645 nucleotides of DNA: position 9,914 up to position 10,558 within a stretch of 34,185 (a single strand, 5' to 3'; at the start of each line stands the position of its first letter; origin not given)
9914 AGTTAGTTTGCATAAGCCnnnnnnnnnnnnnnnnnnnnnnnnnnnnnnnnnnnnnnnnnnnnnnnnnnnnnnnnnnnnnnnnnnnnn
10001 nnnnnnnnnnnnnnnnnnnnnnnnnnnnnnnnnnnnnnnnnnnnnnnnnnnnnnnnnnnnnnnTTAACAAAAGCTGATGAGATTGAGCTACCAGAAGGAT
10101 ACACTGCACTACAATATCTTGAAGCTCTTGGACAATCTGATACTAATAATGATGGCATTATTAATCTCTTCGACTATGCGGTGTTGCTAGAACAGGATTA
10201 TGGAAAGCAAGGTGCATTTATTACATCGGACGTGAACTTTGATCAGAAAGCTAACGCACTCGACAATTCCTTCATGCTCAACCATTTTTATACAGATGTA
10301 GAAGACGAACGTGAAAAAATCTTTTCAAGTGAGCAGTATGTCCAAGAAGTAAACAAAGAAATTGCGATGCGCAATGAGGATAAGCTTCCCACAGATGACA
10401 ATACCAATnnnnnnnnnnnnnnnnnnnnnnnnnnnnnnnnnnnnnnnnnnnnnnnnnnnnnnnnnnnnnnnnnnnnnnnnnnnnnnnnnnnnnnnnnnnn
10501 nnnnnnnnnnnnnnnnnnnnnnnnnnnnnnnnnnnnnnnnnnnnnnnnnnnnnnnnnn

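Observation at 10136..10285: Dockerin-like module on the N-terminus of the RHS shell links the toxin locus to the cohesin gene 11 kb away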

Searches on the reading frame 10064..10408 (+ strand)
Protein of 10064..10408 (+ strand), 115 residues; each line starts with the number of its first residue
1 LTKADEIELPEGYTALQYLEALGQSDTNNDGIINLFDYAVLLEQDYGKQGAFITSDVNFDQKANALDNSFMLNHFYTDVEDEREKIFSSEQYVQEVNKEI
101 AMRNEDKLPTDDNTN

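Call 33: search_solved_structures(query=A1, max_evalue=1, show_alignments=2)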
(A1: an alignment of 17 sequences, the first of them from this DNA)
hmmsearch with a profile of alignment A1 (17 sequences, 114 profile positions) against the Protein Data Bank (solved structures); distinct sequences matched with E-value up to 1: 63 (the best 60 are shown).
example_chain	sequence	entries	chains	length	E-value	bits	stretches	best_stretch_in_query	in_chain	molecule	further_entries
2y3n_B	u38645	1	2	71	6.3e-09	39.3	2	22-49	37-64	CELLULOSOMAL FAMILY-48 PROCESSIVE GLYCOSIDE HYDROLASE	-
4fl4_A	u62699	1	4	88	5.7e-05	26.6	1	20-41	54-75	Glycoside hydrolase family 9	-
6kg9_A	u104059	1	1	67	0.00016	25.1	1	23-47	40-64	And cellulose-binding endoglucanase family 9 CelL ortholog dockerin domain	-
6kge_D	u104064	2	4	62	0.00068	23.1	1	26-74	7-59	And cellulose-binding endoglucanase family 9 CelL ortholog dockerin domain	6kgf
1daq_A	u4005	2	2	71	0.00075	22.9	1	26-74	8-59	ENDOGLUCANASE SS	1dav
2mte_A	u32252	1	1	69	0.00081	22.8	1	26-72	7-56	Cellulose 1,4-beta-cellobiosidase (reducing end) CelS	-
6kgc_B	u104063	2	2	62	0.00085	22.8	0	23-45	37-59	And cellulose-binding endoglucanase family 9 CelL ortholog dockerin domain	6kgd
2vn6_B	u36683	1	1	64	0.0014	22.1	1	26-72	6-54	ENDOGLUCANASE A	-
9qfa_A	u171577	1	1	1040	0.0016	21.9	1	17-71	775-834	Ruminococcus bromii Amy12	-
5k39_B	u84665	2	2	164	0.0021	21.5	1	23-46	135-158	Dockerin module from a protein of unknown function | Ig domain protein group 2 domain protein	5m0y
3ul4_B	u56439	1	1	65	0.0031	21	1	25-70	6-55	Cellulosome enzyme, dockerin type I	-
2vn5_B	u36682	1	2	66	0.0035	20.8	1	26-72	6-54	ENDOGLUCANASE A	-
2ccl_B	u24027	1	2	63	0.0045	20.5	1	26-67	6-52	ENDO-1,4-BETA-XYLANASE Y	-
2b59_B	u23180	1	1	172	0.0048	20.4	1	21-55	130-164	Cellulosomal scaffolding protein A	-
1ohz_B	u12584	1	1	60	0.0062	20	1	26-69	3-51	ENDO-1,4-BETA-XYLANASE Y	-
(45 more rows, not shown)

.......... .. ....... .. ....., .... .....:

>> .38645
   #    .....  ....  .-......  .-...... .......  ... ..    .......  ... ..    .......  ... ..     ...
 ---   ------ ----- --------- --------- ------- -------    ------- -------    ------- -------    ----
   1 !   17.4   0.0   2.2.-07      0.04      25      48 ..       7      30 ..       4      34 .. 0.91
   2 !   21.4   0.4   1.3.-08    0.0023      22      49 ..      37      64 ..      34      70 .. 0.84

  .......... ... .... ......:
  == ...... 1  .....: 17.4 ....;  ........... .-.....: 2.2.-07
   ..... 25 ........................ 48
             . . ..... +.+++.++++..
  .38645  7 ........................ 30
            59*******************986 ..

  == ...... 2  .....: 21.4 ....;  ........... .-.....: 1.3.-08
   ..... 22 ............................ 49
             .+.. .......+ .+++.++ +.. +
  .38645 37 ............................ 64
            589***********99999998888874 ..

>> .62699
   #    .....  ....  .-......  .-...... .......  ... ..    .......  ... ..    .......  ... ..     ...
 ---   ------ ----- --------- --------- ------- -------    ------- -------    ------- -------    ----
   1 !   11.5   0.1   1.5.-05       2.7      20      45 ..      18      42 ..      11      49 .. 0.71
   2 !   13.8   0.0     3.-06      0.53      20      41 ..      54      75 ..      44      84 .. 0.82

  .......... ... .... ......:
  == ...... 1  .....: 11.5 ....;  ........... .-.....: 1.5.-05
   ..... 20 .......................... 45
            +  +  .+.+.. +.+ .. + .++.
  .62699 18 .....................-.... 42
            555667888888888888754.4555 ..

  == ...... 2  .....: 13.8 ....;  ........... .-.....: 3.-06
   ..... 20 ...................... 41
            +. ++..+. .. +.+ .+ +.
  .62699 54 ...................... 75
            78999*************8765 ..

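Call 37: predict_structure(alignment_id=A1)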
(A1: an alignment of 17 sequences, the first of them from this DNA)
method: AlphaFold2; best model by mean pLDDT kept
length: 115 residues; sequences in the alignment: 17
mean_pLDDT: 84.7   pTM: 0.74
mean pLDDT of the five models: 84.7, 83.5, 83.4, 83.1, 80.7
residues with pLDDT >= 90: 63; 70-90: 35; 50-70: 9; < 50: 8
segments of 3 or more residues with pLDDT < 50: 1-4, 112-115
pLDDT, mean of each block of 10 residues (from residue 1): 58 89 93 95 93 89 94 94 89 89 69 45
secondary structure, 60 per line:
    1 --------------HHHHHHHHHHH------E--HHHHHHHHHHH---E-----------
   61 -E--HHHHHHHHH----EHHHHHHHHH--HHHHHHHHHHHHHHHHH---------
elements in order: H15-25 H35-45 H65-73 H79-87 H90-106

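Call 39: fold_search(model_id=the predicted structure, library=pdb)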
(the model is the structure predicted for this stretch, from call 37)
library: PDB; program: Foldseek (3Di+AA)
matches with E <= 10: 34; with E <= 0.001: 0
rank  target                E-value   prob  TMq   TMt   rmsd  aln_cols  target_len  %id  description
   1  2y3n_B                4.6e-02  1.00  0.43  0.79   1.4        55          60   31  Type II cohesin-dockerin domain from Bacteroides cellolosolvens (released 2012-01-11)
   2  4u3s_B                8.5e-02  1.00  0.40  0.30   2.2        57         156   24  Crystal structure of Coh3ScaB-XDoc_M1ScaA complex: A N-terminal interface mutant of type II Cohesin-X-Dockerin complex (released 2015-07-29)
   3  4fl4_I                1.2e-01  1.00  0.42  0.17   2.9        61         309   23  Scaffoldin conformation and dynamics revealed by a ternary complex from the Clostridium thermocellum cellulosome (released 2012-06-27)
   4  4fl4_C                1.4e-01  0.97  0.37  0.15   4.0        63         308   22  Scaffoldin conformation and dynamics revealed by a ternary complex from the Clostridium thermocellum cellulosome (released 2012-06-27)
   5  3kcp_A                1.6e-01  0.99  0.41  0.17   2.9        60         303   25  Crystal structure of interacting Clostridium thermocellum multimodular components (released 2010-02-09)
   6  4wi0_B                1.6e-01  0.99  0.38  0.29   3.3        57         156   23  Crystal structure of Coh3ScaB-XDoc_M2ScaA complex: A C-terminal interface mutant of type II Cohesin-X-Dockerin complex (released 2015-10-07)
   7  5g5d_B                1.6e-01  0.98  0.39  0.30   3.2        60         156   22  Crystal Structure of the CohScaC2-XDocCipA type II complex from Clostridium thermocellum (released 2017-04-05)
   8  4fl4_L                1.9e-01  0.99  0.42  0.17   2.5        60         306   25  Scaffoldin conformation and dynamics revealed by a ternary complex from the Clostridium thermocellum cellulosome (released 2012-06-27)
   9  2b59_B                2.6e-01  0.91  0.35  0.27   3.5        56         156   21  The type II cohesin dockerin complex (released 2005-10-11)
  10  5m0y_B                2.9e-01  0.98  0.40  0.30   2.1        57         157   21  Crystal Structure of the CohScaA-XDocCipB type II complex from Clostridium thermocellum at 1.5Angstrom resolution (released 2017-09-06)
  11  2vn5_B                5.0e-01  0.91  0.36  0.65   2.4        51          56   27  The Clostridium cellulolyticum dockerin displays a dual binding mode for its cohesin partner (released 2008-05-20)
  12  2vn5_D                1.1e+00  0.72  0.34  0.63   2.4        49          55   28  The Clostridium cellulolyticum dockerin displays a dual binding mode for its cohesin partner (released 2008-05-20)
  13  6kge_B                1.2e+00  0.66  0.34  0.60   3.4        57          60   23  Crystal structure of CaDoc0917(R16D)-CaCohA2 complex at pH 5.5 (released 2020-07-08)
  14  5k39_B                1.3e+00  0.75  0.36  0.28   2.8        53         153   23  THE TYPE II COHESIN DOCKERIN COMPLEX FROM CLOSTRIDIUM THERMOCELLUM (released 2017-03-29)
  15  8x39_A                1.6e+00  0.63  0.36  0.30   3.8        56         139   18  Crystal structure of cellulosomal double-dockerin module of Clo1313_0689 from Clostridium thermocellum (released 2024-04-03)
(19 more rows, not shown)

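Call 50: search_protein_families(library=pfam, alignment_id=A1, max_evalue=0.01)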
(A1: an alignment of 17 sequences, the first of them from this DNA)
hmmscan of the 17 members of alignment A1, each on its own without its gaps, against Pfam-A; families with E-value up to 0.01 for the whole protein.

A. member 1, seq(115 aa): 1 family
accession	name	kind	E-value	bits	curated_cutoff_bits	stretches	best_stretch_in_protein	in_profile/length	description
PF00404.24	Dockerin_1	-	0.00022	21.8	22.9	1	25-74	2-55/57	Dockerin type I domain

B. families by the number of members that match (of 17 scanned): 6 families
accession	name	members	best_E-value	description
PF00404.24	Dockerin_1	15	2e-09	Dockerin type I domain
PF13202.12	EF-hand_5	3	0.00065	EF hand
PF13405.12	EF-hand_6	2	6e-05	EF-hand domain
PF00036.39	EF-hand_1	2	0.00066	EF hand domain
PF13499.12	EF-hand_7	1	0.002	EF-hand domain pair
PF04112.18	Mak10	1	0.0025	Mak10 subunit, NatC N(alpha)-terminal acetyltransferase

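Call 74: search_protein_representatives(alignment_id=A6)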
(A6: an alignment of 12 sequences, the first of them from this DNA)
Query: 12 sequences, 115 profile positions. Proteins with E-value up to 0.001 (for the whole library): 240; up to 1e-10: 21; up to 1e-30: 8. The best 150 are listed.
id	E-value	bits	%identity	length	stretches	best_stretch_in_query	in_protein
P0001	4.0e-46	172.1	-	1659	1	1-113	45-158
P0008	1.1e-37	144.9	-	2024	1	1-113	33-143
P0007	2.1e-36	140.8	-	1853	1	1-112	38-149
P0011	3.1e-36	140.2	-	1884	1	2-114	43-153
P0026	4.7e-34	133.2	-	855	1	2-111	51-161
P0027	2.0e-31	124.7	-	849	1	2-111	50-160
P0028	2.0e-31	124.7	-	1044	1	1-112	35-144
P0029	4.7e-31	123.5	-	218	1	1-95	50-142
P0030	1.8e-22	95.9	-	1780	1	3-109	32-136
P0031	5.2e-22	94.4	-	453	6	24-86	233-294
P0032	2.4e-20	89.0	-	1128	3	25-75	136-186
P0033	4.4e-16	75.3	-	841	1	3-108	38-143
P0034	1.4e-15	73.6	-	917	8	25-75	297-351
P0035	1.2e-13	67.4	-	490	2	26-85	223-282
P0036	3.9e-12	62.5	-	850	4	24-66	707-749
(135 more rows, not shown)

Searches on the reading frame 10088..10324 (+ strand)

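Call 6: search_protein_families(library=pfam, proteins=[window:10088-10324:+], max_evalue=10)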
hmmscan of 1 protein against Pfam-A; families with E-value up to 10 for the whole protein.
seq(79 aa): 2 families
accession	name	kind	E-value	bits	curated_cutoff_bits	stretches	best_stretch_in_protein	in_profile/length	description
PF00404.24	Dockerin_1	-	8.8e-05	23.1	22.9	1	17-66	2-55/57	Dockerin type I domain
PF13833.12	EF-hand_8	-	0.021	15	28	1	18-36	35-53/54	EF-hand domain pair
